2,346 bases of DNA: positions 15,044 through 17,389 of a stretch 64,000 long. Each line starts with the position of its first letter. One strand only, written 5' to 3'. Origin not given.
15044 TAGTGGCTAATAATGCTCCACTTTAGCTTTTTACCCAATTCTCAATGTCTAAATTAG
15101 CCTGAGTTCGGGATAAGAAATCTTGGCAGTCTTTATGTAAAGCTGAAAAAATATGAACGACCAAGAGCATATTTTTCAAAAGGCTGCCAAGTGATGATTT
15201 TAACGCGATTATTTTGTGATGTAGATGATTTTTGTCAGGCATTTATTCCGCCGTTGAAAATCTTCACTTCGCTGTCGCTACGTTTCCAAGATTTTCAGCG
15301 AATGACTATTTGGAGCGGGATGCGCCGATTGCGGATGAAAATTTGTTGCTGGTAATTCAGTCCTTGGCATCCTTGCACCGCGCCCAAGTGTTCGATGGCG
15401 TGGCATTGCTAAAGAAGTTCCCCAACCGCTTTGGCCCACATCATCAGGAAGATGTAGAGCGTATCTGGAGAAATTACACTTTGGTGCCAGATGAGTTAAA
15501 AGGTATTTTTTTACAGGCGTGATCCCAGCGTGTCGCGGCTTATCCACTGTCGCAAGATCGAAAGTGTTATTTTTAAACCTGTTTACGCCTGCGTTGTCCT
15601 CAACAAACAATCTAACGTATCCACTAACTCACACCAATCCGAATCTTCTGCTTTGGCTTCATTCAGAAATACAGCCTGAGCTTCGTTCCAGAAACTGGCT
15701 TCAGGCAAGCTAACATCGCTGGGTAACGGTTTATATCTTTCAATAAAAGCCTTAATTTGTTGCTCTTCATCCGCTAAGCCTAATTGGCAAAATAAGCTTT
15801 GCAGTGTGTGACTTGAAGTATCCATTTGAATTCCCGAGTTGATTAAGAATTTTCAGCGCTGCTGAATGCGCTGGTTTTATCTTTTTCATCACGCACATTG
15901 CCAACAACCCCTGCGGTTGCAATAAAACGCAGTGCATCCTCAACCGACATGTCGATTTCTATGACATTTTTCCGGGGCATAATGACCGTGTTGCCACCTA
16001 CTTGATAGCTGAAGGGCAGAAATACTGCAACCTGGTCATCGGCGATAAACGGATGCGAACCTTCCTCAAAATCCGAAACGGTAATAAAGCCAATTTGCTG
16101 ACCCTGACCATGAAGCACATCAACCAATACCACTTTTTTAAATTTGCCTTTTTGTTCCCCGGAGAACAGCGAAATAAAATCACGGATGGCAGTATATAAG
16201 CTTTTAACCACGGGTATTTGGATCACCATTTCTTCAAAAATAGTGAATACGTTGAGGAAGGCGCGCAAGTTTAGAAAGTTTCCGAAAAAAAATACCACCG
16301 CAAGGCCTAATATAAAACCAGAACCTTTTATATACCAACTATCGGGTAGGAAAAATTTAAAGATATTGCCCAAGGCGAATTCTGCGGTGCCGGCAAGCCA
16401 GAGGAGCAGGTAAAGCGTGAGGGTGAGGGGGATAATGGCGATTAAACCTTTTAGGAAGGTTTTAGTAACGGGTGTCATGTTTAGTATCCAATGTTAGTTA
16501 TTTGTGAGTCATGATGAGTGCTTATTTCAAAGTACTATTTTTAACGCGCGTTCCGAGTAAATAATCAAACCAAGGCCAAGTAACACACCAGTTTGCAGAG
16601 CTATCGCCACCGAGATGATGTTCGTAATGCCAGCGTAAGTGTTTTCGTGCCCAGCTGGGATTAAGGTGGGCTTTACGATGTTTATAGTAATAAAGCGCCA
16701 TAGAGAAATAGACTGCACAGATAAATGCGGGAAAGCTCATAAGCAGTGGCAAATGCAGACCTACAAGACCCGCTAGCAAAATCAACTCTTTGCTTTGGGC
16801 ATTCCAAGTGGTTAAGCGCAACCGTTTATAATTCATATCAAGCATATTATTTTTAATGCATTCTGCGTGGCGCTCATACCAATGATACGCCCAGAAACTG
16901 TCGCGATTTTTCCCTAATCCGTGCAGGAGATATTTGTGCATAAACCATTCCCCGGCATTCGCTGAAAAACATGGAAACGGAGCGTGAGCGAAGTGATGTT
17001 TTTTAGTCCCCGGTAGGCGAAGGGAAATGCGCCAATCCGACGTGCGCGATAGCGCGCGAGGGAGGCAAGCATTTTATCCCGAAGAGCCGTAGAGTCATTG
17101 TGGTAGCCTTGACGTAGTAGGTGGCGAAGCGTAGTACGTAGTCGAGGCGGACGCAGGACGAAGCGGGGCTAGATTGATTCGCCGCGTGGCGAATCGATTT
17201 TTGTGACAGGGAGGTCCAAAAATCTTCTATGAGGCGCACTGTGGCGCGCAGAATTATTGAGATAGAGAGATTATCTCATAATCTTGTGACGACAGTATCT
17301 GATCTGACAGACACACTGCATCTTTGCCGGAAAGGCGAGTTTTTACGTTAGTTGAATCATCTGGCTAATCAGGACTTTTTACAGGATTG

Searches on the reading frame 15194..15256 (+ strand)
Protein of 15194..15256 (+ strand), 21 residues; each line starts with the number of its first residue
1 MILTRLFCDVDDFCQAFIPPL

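Call 118: search_dna_similar(query=window:15194-15256:+, collection=plasmids, mode=protein, max_evalue=10, max_rows=8)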
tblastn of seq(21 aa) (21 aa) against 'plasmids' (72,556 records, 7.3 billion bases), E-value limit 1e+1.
Records with a match: 106; places in all: 119; records where one place covers at least 80% of the query: 92.
Best place of each record, by identity: 80-90% 5; 60-80% 32; <60% 69.
By first word of the organism name: Piscirickettsia 71; Nostoc 8; Vibrio 5; Leptolyngbya 4; Pseudanabaena 4; Legionella 2; Yersinia 1; Planktothrix 1; Stanieria 1; Polaromonas 1; and 8 more.
By predicted mobility (MOB-suite, as given by PLSDB): non-mobilizable 94; conjugative 8; mobilizable 4.
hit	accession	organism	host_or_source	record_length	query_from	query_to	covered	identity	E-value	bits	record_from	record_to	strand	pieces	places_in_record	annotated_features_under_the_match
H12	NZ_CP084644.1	Yersinia ruckeri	Pike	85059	3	19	81%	82.4%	3e-1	32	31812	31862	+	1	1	none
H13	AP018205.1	Leptolyngbya boryana NIES-2135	-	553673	3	17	71%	86.7%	6e-2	34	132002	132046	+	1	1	hypothetical protein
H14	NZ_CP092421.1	Leptolyngbya boryana IU 594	-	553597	3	17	71%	86.7%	6e-2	34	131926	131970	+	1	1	IS982 family transposase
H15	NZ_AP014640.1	Leptolyngbya boryana IAM M-101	-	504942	3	17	71%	86.7%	6e-2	34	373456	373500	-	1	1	IS982 family transposase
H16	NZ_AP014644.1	Leptolyngbya boryana dg5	-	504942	3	17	71%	86.7%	6e-2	34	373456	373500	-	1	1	IS982 family transposase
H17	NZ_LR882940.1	Planktothrix agardhii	-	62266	3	21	90%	68.4%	5e-1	32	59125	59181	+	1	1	transposase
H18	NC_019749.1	Stanieria cyanosphaera PCC 7437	-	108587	2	19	86%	66.7%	5e+0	29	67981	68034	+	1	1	none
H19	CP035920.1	Vibrio cidicii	-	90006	3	20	86%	66.7%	7e+0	28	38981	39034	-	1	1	record has no annotation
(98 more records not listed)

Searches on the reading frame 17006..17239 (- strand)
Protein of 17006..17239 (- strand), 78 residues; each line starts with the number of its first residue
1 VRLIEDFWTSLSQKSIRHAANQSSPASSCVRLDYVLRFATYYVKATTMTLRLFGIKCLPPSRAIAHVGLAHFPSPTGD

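Call 75: find_homologous_proteins(query=window:17006-17239:-, max_evalue=0.001)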
Query seq(78 aa) (78 aa): 2 proteins with E <= 0.001 among 3 candidates.
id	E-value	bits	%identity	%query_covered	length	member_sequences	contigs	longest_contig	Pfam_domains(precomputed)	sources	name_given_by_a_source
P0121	1.3e-40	154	93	97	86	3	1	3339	-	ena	-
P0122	1.8e-23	100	84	74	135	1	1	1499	-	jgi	jgi:hypothetical protein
